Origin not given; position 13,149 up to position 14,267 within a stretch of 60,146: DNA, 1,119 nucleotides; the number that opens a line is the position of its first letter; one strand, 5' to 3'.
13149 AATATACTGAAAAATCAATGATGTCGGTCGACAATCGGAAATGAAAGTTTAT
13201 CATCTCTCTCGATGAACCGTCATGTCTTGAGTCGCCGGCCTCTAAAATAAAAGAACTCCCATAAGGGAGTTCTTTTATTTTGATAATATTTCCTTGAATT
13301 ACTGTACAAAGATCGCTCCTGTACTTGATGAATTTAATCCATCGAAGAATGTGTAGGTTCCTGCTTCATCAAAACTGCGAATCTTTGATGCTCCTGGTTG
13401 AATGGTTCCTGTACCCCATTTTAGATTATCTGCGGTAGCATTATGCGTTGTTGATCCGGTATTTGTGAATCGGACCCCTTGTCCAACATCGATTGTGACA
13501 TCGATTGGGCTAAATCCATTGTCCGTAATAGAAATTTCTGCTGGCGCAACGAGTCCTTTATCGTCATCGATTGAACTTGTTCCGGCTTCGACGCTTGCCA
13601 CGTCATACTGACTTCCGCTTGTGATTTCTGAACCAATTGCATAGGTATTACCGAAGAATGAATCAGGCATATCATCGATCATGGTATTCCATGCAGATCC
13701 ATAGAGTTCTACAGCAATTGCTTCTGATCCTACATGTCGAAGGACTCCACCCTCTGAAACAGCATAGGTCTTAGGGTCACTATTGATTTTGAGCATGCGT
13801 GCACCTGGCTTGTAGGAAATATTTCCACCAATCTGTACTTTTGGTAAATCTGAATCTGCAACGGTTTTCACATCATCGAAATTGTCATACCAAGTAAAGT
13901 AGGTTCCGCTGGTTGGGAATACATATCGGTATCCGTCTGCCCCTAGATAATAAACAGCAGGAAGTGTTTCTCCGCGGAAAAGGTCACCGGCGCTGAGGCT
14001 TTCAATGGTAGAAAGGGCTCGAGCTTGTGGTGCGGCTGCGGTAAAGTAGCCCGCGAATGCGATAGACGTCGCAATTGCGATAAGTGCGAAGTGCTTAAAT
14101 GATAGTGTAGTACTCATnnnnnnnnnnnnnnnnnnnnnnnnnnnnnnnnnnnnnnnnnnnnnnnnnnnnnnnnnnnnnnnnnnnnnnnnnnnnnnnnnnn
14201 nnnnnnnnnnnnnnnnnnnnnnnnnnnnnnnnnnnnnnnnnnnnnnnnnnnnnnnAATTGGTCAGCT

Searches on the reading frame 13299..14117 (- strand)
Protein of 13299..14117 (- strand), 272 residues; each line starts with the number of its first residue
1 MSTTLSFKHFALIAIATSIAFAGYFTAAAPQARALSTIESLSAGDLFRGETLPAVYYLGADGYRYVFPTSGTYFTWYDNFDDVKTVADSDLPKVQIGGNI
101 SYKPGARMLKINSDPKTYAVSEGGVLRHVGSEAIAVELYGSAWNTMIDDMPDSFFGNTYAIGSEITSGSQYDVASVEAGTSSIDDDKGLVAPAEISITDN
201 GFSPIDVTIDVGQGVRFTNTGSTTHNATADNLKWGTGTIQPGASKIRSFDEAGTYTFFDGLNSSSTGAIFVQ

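Call 27: search_protein_families(library=pfam, proteins=[window:13299-14117:-], max_evalue=0.1)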
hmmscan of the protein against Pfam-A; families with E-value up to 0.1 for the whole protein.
window:13299-14117:- (272 aa): 2 families
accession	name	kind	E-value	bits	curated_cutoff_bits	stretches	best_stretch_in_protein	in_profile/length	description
PF13473.12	Cupredoxin_1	-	7.4e-08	32.8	27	1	192-271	22-104/104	Cupredoxin-like domain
PF00127.26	Copper-bind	-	0.026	15.3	21.2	0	200-231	12-43/99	Copper binding proteins, plastocyanin/azurin family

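Call 72: find_homologous_proteins(query=window:13299-14117:-, max_evalue=1e-15)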
Query window:13299-14117:- (272 aa): 204 proteins with E <= 1e-15 among 2399 candidates; the best 120 are listed.
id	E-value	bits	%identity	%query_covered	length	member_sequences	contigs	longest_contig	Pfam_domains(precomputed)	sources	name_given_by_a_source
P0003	4.5e-174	595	100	100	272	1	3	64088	PF13473.13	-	-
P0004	8.4e-137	473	76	100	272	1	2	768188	PF13473.13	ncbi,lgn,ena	-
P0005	1.5e-129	449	73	100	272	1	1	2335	PF13473.13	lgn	-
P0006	1.4e-114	400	66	100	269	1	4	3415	PF13473.13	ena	-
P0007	6.0e-113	395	65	100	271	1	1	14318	PF13473.13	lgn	-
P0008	1.7e-111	390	65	99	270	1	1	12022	PF13473.13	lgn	-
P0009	5.4e-111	388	64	100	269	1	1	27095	PF13473.13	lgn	-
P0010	1.1e-110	387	65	99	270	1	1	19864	PF13473.13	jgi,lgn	jgi:plastocyanin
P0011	1.2e-109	384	64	100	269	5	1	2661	PF13473.13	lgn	-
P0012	1.7e-109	384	64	99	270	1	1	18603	PF13473.13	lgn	-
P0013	3.7e-109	382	65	100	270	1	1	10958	PF13473.13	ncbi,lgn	-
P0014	1.3e-103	364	62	100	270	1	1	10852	PF13473.13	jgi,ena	-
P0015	1.8e-103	364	62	100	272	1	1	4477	PF13473.13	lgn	-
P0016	1.8e-103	364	62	99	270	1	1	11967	PF13473.13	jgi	jgi:plastocyanin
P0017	3.3e-103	363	63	94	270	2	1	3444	PF13473.13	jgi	-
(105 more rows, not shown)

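Call 73: find_encoding_contigs(protein=P0004, flank=10000, max_places=4)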
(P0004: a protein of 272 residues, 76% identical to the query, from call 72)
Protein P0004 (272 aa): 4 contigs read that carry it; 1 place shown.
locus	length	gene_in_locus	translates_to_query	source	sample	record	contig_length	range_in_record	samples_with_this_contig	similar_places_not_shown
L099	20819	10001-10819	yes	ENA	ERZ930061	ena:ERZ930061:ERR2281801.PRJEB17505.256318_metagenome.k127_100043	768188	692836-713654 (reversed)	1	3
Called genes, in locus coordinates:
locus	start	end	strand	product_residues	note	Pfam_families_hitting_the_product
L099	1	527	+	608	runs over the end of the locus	-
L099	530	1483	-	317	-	PF02388:FemAB, PF13480:Acetyltransf_6, PF02388:FemAB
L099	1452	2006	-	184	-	PF01330:RuvA_N, PF21176:RecR_HhH (faint), PF00633:HHH (faint), PF11798:IMS_HHH (faint), PF12826:HHH_2 (faint), PF14520:HHH_5, PF07499:RuvA_C (weak)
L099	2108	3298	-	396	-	-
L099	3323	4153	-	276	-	-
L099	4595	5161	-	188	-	-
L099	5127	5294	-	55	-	-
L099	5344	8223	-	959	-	PF00133:tRNA-synt_1, PF01406:tRNA-synt_1e (faint), PF09334:tRNA-synt_1g (weak), PF08264:Anticodon_1, PF19302:DUF5915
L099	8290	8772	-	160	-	-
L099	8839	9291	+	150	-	PF02502:LacAB_rpiB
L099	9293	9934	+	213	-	PF00834:Ribul_P_3_epim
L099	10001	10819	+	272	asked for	PF13473:Cupredoxin_1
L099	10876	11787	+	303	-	PF13292:DXP_synthase_N (weak), PF00456:Transketolase_N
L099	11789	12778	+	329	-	PF02779:Transket_pyr, PF02780:Transketolase_C, PF22613:Transketolase_C_1 (weak)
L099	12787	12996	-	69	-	-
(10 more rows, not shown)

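Call 74: find_encoding_contigs(protein=P0005, flank=10000, max_places=4)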
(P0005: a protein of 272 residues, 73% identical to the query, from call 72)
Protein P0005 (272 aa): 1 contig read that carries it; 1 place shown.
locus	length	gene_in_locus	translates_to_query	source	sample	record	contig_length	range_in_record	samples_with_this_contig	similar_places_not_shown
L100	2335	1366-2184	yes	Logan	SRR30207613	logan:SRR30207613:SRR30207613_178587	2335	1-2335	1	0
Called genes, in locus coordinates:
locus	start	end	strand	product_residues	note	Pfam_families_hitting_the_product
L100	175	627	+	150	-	PF02502:LacAB_rpiB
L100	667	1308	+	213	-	PF00834:Ribul_P_3_epim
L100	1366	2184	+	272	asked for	PF13473:Cupredoxin_1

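Call 80: find_encoding_contigs(protein=P0009, flank=7000, max_places=2)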
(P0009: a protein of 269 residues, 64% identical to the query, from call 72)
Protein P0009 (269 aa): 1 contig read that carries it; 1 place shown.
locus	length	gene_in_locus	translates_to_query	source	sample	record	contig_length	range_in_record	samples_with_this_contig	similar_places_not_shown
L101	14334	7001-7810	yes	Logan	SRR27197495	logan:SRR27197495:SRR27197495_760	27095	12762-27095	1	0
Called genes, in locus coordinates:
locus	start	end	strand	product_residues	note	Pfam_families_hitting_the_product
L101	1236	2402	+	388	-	-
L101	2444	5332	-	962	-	PF00133:tRNA-synt_1, PF01406:tRNA-synt_1e (faint), PF09334:tRNA-synt_1g (weak), PF08264:Anticodon_1, PF19302:DUF5915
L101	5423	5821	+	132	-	-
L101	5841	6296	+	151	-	PF02502:LacAB_rpiB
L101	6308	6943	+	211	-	PF00834:Ribul_P_3_epim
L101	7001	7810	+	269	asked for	PF13473:Cupredoxin_1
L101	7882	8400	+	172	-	-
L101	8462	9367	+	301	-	PF13292:DXP_synthase_N (faint), PF00456:Transketolase_N, PF00676:E1_dh (weak)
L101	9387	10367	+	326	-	PF02779:Transket_pyr, PF02780:Transketolase_C, PF22613:Transketolase_C_1 (faint)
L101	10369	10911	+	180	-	PF02390:Methyltransf_4 (weak)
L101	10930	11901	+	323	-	PF00294:PfkB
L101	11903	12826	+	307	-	PF01116:F_bP_aldolase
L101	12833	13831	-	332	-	PF00078:RVT_1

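Call 81: find_encoding_contigs(protein=P0007, flank=7000, max_places=2)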
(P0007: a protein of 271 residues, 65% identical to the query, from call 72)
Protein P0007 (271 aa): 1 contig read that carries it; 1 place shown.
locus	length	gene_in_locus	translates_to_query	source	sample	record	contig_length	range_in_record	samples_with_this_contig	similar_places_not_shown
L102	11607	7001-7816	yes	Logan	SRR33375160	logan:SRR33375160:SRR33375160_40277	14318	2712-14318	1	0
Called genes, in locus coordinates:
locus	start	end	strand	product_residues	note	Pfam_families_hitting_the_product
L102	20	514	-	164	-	PF13473:Cupredoxin_1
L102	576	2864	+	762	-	PF02463:SMC_N, PF13175:AAA_15 (faint), PF13476:AAA_23, PF13304:AAA_21 (weak)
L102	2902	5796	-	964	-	PF00133:tRNA-synt_1, PF01406:tRNA-synt_1e (faint), PF09334:tRNA-synt_1g (weak), PF08264:Anticodon_1, PF19302:DUF5915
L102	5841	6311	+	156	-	PF02502:LacAB_rpiB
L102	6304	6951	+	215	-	PF00834:Ribul_P_3_epim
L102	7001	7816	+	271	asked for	PF13473:Cupredoxin_1 (weak)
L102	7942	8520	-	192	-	-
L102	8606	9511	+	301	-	PF13292:DXP_synthase_N (weak), PF00456:Transketolase_N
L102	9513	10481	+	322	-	PF02779:Transket_pyr, PF22613:Transketolase_C_1, PF02780:Transketolase_C, PF17147:PFOR_II (weak)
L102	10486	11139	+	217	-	-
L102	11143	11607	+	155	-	?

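Call 82: find_encoding_contigs(protein=P0010, flank=7000, max_places=2)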
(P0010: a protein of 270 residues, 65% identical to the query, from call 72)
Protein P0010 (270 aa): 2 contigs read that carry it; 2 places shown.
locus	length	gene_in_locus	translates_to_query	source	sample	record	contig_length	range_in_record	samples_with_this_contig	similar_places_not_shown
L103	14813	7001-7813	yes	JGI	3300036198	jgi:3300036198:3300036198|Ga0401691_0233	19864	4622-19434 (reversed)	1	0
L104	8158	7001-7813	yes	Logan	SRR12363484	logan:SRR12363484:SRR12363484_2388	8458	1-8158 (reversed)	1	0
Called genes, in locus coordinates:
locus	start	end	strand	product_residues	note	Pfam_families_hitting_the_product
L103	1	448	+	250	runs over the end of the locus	PF01978:TrmB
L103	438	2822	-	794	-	-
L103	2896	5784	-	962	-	PF00133:tRNA-synt_1, PF01406:tRNA-synt_1e (faint), PF09334:tRNA-synt_1g (weak), PF08264:Anticodon_1, PF19302:DUF5915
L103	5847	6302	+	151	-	PF02502:LacAB_rpiB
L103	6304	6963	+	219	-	PF00834:Ribul_P_3_epim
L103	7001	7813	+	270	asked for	PF13473:Cupredoxin_1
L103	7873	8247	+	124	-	PF03779:SPW (weak)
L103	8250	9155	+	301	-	PF13292:DXP_synthase_N (faint), PF00456:Transketolase_N, PF00676:E1_dh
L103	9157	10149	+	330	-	PF02779:Transket_pyr, PF02780:Transketolase_C, PF22613:Transketolase_C_1 (weak)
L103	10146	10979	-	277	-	-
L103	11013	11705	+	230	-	PF01479:S4, PF00849:PseudoU_synth_2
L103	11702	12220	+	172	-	PF13847:Methyltransf_31, PF02390:Methyltransf_4 (weak), PF08242:Methyltransf_12 (weak), PF13649:Methyltransf_25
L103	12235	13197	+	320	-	PF00294:PfkB, PF08543:Phos_pyr_kin (weak)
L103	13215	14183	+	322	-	PF00294:PfkB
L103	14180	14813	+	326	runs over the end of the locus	PF00389:2-Hacid_dh, PF03807:F420_oxidored (faint), PF02826:2-Hacid_dh_C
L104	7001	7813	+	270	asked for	PF13473:Cupredoxin_1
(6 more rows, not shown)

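Call 93: find_encoding_contigs(protein=P0008, flank=5000, max_places=2)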
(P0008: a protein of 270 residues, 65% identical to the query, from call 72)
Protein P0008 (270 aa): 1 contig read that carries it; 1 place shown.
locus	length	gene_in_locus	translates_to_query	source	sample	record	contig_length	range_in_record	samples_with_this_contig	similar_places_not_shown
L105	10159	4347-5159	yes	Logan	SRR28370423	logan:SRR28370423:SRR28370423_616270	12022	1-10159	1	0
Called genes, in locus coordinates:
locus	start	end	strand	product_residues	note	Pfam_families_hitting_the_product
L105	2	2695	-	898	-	?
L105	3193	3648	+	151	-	PF02502:LacAB_rpiB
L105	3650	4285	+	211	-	PF00834:Ribul_P_3_epim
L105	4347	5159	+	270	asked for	PF13473:Cupredoxin_1 (faint)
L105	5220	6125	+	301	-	PF13292:DXP_synthase_N (faint), PF00456:Transketolase_N, PF00676:E1_dh (weak)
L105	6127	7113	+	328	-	PF02779:Transket_pyr, PF02780:Transketolase_C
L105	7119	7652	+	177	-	-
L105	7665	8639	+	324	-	PF00294:PfkB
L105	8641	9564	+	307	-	PF01116:F_bP_aldolase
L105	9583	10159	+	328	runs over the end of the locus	PF00294:PfkB, PF08543:Phos_pyr_kin (weak)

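Call 94: find_encoding_contigs(protein=P0012, flank=5000, max_places=2)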
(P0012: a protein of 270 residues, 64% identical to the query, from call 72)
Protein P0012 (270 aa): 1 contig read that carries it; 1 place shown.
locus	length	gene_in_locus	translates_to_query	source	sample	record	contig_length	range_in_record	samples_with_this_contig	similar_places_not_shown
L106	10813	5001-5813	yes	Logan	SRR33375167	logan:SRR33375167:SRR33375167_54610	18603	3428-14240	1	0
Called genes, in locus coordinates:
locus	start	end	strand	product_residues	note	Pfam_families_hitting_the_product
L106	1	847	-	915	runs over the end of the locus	PF00583:Acetyltransf_1 (faint)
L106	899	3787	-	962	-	PF00133:tRNA-synt_1, PF01406:tRNA-synt_1e (faint), PF09334:tRNA-synt_1g (weak), PF08264:Anticodon_1, PF19302:DUF5915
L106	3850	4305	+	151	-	PF02502:LacAB_rpiB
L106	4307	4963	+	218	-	PF00834:Ribul_P_3_epim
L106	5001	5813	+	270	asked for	PF13473:Cupredoxin_1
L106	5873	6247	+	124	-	-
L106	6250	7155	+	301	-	PF13292:DXP_synthase_N (faint), PF00456:Transketolase_N, PF00676:E1_dh (weak)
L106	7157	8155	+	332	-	PF02779:Transket_pyr, PF02780:Transketolase_C, PF22613:Transketolase_C_1 (weak)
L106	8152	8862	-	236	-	PF00117:GATase, PF07722:Peptidase_C26 (weak)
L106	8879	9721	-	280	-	-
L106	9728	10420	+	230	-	PF01479:S4, PF00849:PseudoU_synth_2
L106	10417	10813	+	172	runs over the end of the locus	PF13847:Methyltransf_31, PF02390:Methyltransf_4 (weak), PF08242:Methyltransf_12 (weak), PF13649:Methyltransf_25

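Call 95: find_encoding_contigs(protein=P0006, flank=5000, max_places=3)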
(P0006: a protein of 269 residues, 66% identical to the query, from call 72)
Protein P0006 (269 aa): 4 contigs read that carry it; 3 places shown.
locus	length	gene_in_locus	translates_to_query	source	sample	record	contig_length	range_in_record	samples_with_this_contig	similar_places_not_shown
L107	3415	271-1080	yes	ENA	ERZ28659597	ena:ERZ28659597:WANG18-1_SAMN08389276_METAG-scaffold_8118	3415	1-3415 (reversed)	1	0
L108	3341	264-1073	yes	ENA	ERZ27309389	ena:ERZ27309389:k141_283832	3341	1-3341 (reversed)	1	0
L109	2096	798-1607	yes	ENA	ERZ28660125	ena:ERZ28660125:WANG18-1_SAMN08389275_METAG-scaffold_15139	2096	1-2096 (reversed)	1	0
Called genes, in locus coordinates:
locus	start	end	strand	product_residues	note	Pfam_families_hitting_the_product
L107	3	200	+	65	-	?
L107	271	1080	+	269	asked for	PF13473:Cupredoxin_1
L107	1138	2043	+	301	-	PF13292:DXP_synthase_N (weak), PF00456:Transketolase_N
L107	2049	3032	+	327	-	PF02779:Transket_pyr, PF02780:Transketolase_C, PF22613:Transketolase_C_1 (weak)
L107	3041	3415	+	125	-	?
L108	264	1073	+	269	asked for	PF13473:Cupredoxin_1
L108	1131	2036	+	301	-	PF13292:DXP_synthase_N (weak), PF00456:Transketolase_N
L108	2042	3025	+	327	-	PF02779:Transket_pyr, PF02780:Transketolase_C, PF22613:Transketolase_C_1 (weak)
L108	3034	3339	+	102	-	?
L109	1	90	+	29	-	?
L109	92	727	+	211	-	PF00834:Ribul_P_3_epim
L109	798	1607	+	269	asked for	PF13473:Cupredoxin_1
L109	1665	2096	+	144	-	?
